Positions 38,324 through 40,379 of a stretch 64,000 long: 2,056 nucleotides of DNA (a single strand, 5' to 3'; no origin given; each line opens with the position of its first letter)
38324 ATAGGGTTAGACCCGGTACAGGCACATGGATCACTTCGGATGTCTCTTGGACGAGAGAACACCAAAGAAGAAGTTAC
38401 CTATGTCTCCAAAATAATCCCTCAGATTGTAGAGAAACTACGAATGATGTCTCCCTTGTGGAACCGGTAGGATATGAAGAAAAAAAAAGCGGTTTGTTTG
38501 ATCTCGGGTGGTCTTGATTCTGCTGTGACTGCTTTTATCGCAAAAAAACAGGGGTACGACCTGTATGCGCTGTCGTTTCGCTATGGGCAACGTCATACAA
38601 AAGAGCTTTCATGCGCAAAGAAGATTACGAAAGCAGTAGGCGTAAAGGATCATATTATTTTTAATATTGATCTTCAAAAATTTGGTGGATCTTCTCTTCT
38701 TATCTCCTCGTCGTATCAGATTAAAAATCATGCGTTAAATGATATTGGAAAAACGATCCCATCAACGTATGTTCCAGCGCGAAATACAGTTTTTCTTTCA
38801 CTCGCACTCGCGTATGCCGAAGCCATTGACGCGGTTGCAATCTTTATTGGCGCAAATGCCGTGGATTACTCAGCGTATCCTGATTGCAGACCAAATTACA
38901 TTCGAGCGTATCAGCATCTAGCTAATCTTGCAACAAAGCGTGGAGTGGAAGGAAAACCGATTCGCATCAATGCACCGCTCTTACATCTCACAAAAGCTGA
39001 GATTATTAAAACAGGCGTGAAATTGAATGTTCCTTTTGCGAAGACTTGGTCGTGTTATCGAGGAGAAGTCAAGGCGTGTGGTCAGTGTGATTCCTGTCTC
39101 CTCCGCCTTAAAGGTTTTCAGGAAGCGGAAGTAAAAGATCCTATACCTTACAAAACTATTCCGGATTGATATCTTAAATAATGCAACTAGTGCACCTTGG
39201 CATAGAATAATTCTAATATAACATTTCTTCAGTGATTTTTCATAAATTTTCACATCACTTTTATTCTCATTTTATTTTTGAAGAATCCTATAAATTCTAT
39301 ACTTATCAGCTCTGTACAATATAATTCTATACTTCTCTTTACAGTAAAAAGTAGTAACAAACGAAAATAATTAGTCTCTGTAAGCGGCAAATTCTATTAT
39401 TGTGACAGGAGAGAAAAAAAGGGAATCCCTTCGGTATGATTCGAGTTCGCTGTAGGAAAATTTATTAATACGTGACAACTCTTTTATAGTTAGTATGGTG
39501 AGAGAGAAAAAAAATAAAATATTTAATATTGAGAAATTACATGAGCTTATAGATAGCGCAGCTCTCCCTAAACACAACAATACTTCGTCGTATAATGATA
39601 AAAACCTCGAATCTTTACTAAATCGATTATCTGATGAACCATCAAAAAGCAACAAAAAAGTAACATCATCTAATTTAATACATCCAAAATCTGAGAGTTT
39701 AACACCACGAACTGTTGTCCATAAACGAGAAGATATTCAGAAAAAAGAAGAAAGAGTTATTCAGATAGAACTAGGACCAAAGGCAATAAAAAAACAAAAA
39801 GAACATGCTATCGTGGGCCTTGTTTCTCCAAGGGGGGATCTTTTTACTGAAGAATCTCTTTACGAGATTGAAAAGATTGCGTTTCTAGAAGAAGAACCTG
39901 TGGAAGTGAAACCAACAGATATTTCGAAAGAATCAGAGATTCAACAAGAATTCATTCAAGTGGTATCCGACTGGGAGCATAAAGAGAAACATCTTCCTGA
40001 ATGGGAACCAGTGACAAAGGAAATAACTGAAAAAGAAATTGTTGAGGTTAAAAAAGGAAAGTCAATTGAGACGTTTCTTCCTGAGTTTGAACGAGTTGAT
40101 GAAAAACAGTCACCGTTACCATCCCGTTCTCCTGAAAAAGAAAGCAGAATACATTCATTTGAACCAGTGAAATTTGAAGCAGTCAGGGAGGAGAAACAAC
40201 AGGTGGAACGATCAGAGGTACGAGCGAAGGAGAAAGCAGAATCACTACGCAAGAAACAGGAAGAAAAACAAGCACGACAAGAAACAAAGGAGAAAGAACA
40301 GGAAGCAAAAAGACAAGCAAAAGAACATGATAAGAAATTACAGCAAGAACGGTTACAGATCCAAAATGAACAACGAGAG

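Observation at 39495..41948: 817-aa K/E/R/Q-rich protein with an exact 282-bp tandem duplication and a C-terminal (HhH)2 DNA-binding-type module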

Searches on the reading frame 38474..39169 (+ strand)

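Call 4: search_protein_families(library=pfam, proteins=[window:38474-39169:+], max_evalue=0.1)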
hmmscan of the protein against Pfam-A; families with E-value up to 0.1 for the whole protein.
window:38474-39169:+ (231 aa): 9 families
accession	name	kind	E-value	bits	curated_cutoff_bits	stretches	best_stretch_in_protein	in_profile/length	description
PF06508.19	QueC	-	3.4e-77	259.1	22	1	5-218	1-209/210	Queuosine biosynthesis protein QueC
PF02568.20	ThiI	-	1.2e-06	28.7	20.5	1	4-51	4-52/197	Thiamine biosynthesis protein (ThiI)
PF00733.27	Asn_synthase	-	3.5e-06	27.3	21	1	5-61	19-76/354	Asparagine synthase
PF03054.22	tRNA_Me_trans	-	8e-05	22.8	20.6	1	5-48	2-48/202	tRNA methyl transferase HUP domain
PF19932.4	DUF6395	-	0.0042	17.5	25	0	176-209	22-57/174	Family of unknown function (DUF6395)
PF02540.23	NAD_synthase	-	0.0066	16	21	1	4-61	19-78/242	NAD synthase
PF01507.26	PAPS_reduct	-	0.014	15.9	22.5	1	6-187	2-155/175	Phosphoadenosine phosphosulfate reductase domain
PF00764.25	Arginosuc_synth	-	0.015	15.8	27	1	7-65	3-61/162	Arginosuccinate synthase N-terminal HUP domain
PF24167.1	DUF7411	-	0.023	14.7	28.7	1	5-59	2-53/194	Family of unknown function (DUF7411)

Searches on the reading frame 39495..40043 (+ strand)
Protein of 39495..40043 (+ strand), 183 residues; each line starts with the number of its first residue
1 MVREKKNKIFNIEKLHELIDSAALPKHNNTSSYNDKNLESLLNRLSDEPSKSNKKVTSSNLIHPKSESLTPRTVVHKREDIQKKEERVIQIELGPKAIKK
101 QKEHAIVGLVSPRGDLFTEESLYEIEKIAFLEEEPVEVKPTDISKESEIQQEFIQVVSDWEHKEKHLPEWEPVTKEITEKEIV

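Call 39: find_homologous_proteins(query=A3, max_evalue=0.001)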
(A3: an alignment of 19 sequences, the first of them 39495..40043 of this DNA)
Query A3 (19 sequences) (183 aa, profile of the alignment): 11 proteins with E <= 0.001 among 2344 candidates.
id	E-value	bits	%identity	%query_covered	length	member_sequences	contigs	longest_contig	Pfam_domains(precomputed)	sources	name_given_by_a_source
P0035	2.3e-68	248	80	96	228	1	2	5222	-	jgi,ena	-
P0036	7.3e-67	243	78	96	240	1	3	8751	-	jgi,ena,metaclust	metaclust:\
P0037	5.1e-66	240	76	100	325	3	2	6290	-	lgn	-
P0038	2.4e-65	238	78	100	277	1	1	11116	-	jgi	jgi:hypothetical protein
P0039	9.5e-65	236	77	96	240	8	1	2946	-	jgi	jgi:hypothetical protein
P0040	8.2e-62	226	77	96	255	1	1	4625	-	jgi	jgi:hypothetical protein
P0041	2.5e-56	208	59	73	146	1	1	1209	-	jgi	jgi:hypothetical protein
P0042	4.1e-55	204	45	86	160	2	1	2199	-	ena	-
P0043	3.9e-48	182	38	92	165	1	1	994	-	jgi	-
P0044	1.9e-22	98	28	95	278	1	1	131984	-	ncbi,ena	-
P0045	1.7e-14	72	34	93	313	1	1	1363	-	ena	-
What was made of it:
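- Tried and rejected: Word-indexed search with the N-terminal profile: it returned mostly truncated fragments (call 39).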

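Call 55: search_protein_representatives(alignment_id=A3)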
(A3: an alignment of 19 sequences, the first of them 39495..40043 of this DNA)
Query: 19 sequences, 184 profile positions. Proteins with E-value up to 0.001 (for the whole library): 126; up to 1e-10: 63; up to 1e-30: 13. The best 126 are listed.
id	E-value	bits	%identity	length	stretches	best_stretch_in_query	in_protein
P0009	1.4e-68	246.7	-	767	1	1-183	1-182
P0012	5.9e-67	241.4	-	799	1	1-182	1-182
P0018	2.9e-65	235.9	-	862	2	1-182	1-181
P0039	3.0e-65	235.8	-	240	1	1-181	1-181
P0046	9.8e-65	234.1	-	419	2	1-182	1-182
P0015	7.6e-60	218.2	-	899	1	1-181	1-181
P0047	3.3e-58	212.9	-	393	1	1-183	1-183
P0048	5.3e-53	195.9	-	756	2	1-182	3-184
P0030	2.3e-49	184.0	-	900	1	2-182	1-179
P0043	1.3e-48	181.6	-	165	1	1-168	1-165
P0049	8.2e-47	175.7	-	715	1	3-182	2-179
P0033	3.4e-35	137.8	-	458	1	12-182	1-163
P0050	5.1e-32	127.5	-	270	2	1-145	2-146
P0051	1.2e-29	119.8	-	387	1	1-177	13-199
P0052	2.2e-26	109.1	-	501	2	1-178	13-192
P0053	3.0e-26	108.7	-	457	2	1-182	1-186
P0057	8.8e-21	90.9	-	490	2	1-181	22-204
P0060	2.9e-20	89.2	-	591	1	1-178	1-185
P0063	2.8e-19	85.9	-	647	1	4-177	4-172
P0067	2.6e-17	79.6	-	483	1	1-179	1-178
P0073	1.4e-15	73.9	-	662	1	1-181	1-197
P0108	1.2e-09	54.5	-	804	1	3-178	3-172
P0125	2.5e-07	47.0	-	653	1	1-179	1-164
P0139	1.2e-05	41.5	-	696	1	1-181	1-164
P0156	2.4e-04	37.3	-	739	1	1-182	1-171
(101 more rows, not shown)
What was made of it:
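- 39495..40229 (+): N-terminal module (aa 1-245), mostly predicted disordered, with conserved islands. The islands are helix 12-21 (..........), helix 36-46, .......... (69-78), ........, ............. (115-127), LPEWEPV (167-173), LPEFERV (195-201) and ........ (221-228). A profile of this module finds 126 clusters, always at the protein's N-terminus (call 55).
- The N-terminal profile finds 126 clusters at 50% identity, always starting at residue 1 (call 55).
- Tried and rejected: The exhaustive representative search was needed to see the family (call 55).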

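Call 59: list_cluster_members(proteins=[P0053, P0057, P0060, P0063, P0067, P0073, P0108, P0125, P0139, P0156])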
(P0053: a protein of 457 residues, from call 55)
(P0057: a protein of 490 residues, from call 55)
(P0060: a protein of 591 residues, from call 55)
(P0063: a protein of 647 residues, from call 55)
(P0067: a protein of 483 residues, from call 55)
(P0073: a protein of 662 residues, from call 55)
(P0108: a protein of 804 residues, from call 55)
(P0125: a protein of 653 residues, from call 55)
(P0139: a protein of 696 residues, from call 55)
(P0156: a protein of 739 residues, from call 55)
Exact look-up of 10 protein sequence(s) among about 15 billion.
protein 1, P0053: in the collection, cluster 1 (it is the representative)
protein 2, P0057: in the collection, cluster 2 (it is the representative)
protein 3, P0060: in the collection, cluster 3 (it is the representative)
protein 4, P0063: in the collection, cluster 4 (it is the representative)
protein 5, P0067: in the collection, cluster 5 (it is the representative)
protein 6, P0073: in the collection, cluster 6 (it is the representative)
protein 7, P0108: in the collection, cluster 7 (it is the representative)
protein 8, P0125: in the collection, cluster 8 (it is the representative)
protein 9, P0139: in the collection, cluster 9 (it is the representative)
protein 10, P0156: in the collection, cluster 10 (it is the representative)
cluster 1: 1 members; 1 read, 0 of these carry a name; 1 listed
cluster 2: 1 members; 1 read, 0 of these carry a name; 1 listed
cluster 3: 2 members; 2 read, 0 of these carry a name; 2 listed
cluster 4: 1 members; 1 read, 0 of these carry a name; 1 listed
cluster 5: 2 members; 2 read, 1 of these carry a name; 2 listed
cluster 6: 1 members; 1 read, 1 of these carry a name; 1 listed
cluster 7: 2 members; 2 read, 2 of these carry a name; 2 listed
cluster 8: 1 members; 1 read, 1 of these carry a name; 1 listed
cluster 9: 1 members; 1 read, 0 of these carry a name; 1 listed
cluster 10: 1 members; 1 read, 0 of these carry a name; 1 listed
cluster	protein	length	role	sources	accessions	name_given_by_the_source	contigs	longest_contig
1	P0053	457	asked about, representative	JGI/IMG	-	-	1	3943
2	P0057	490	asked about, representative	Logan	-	-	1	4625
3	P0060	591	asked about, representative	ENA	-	-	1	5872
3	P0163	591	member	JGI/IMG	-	-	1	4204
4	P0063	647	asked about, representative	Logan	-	-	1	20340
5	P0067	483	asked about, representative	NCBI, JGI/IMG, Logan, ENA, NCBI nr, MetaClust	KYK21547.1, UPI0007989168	hypothetical protein AYK25_08115 [Thermoplasmatales archaeon SM1-50] | MAG: hypothetical protein AYK25_08115 [Thermoplasmatales archaeon SM1-50] | status=active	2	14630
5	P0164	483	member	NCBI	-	-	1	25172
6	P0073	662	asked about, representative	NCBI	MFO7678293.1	MAG: hypothetical protein R6V50_07935 [Thermoplasmatota archaeon]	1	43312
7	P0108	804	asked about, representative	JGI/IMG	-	hypothetical protein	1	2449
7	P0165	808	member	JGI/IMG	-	hypothetical protein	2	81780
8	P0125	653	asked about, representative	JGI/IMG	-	Holliday junction resolvasome RuvABC DNA-binding subunit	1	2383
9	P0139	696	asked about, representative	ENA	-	-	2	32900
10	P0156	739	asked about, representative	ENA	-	-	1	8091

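Call 64: search_solved_structures(query=A3, max_evalue=10)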
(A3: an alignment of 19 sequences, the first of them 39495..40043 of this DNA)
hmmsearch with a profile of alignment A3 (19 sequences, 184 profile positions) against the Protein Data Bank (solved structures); distinct sequences matched with E-value up to 10: 0.

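Call 81: find_encoding_contigs(protein=P0044, flank=8000, max_places=1)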
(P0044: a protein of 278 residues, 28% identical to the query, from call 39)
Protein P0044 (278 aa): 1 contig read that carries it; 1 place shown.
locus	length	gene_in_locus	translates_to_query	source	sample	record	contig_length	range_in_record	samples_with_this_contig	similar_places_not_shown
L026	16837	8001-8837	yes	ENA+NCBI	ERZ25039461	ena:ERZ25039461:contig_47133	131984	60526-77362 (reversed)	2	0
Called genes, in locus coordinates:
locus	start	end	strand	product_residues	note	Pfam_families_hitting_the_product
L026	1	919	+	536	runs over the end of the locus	PF01364:Peptidase_C25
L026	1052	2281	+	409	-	PF08126:Propeptide_C25 (weak), PF01364:Peptidase_C25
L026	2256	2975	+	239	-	PF01364:Peptidase_C25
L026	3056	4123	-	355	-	-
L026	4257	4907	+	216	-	PF23023:Anti-Pycsar_Apyc1 (weak), PF00753:Lactamase_B, PF19583:ODP, PF12706:Lactamase_B_2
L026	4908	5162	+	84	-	PF04457:MJ1316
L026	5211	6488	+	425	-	PF00368:HMG-CoA_red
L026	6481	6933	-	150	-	PF01948:PyrI, PF02748:PyrI_C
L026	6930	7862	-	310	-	PF02729:OTCace_N, PF00185:OTCace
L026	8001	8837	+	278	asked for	-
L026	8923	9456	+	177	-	PF14520:HHH_5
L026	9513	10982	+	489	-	PF01139:RtcB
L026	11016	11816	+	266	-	PF09754:PAC2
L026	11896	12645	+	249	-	PF02006:PPS_PS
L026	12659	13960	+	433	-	PF01336:tRNA_anti-codon, PF00152:tRNA-synt_2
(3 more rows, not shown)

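Call 83: find_encoding_contigs(protein=P0067, flank=6000, max_places=2)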
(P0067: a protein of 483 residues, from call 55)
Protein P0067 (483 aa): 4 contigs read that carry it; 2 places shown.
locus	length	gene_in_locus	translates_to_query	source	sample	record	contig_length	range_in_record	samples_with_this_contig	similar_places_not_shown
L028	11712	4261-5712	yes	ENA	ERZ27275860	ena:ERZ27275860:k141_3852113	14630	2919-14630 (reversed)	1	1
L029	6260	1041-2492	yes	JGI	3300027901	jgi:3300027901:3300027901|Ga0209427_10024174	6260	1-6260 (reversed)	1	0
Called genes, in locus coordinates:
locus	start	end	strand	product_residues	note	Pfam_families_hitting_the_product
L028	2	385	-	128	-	?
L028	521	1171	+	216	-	PF23023:Anti-Pycsar_Apyc1, PF00753:Lactamase_B, PF19583:ODP, PF12706:Lactamase_B_2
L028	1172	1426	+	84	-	PF04457:MJ1316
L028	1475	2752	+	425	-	PF00368:HMG-CoA_red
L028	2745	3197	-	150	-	PF01948:PyrI, PF02748:PyrI_C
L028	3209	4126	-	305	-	PF02729:OTCace_N, PF00185:OTCace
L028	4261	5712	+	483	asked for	PF12826:HHH_2 (weak), PF14520:HHH_5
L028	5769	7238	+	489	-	PF01139:RtcB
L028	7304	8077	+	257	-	PF09754:PAC2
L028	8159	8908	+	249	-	PF02006:PPS_PS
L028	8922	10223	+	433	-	PF01336:tRNA_anti-codon, PF00152:tRNA-synt_2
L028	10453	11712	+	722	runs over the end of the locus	PF00708:Acylphosphatase, PF07503:zf-HYPF, PF01300:Sua5_yciO_yrdC, PF17788:HypF_C, PF22521:HypF_C_2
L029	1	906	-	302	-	?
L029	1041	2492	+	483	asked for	PF12826:HHH_2 (weak), PF14520:HHH_5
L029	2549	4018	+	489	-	PF01139:RtcB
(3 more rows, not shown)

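Call 88: search_protein_families(library=padloc, proteins=[P0067], max_evalue=0.01)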
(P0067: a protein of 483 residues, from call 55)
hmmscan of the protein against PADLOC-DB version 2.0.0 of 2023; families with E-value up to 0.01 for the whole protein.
P0067 (483 aa): 0 families

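Call 89: search_protein_families(library=phrogs, proteins=[P0067], max_evalue=0.01)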
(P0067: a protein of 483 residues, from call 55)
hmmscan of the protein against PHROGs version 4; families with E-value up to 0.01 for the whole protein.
P0067 (483 aa): 2 families
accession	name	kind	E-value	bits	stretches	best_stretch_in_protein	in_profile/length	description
phrog_24545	-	DNA, RNA and nucleotide metabolism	0.00025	21.5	1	319-372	171-223/229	HNH endonuclease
phrog_27403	-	unknown function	0.00087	20.3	1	325-370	8-53/165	-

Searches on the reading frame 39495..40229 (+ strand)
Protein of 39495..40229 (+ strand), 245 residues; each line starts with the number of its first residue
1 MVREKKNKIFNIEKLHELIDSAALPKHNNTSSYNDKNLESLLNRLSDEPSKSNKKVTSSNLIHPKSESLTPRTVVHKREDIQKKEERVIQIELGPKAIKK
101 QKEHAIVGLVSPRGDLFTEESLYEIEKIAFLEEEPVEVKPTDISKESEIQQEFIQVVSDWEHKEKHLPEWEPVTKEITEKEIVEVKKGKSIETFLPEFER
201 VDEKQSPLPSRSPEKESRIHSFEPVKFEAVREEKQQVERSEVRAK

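Call 49: search_protein_families(library=pfam, proteins=[window:39495-40229:+], max_evalue=10)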
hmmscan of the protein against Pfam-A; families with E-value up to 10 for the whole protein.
window:39495-40229:+ (245 aa): 0 families
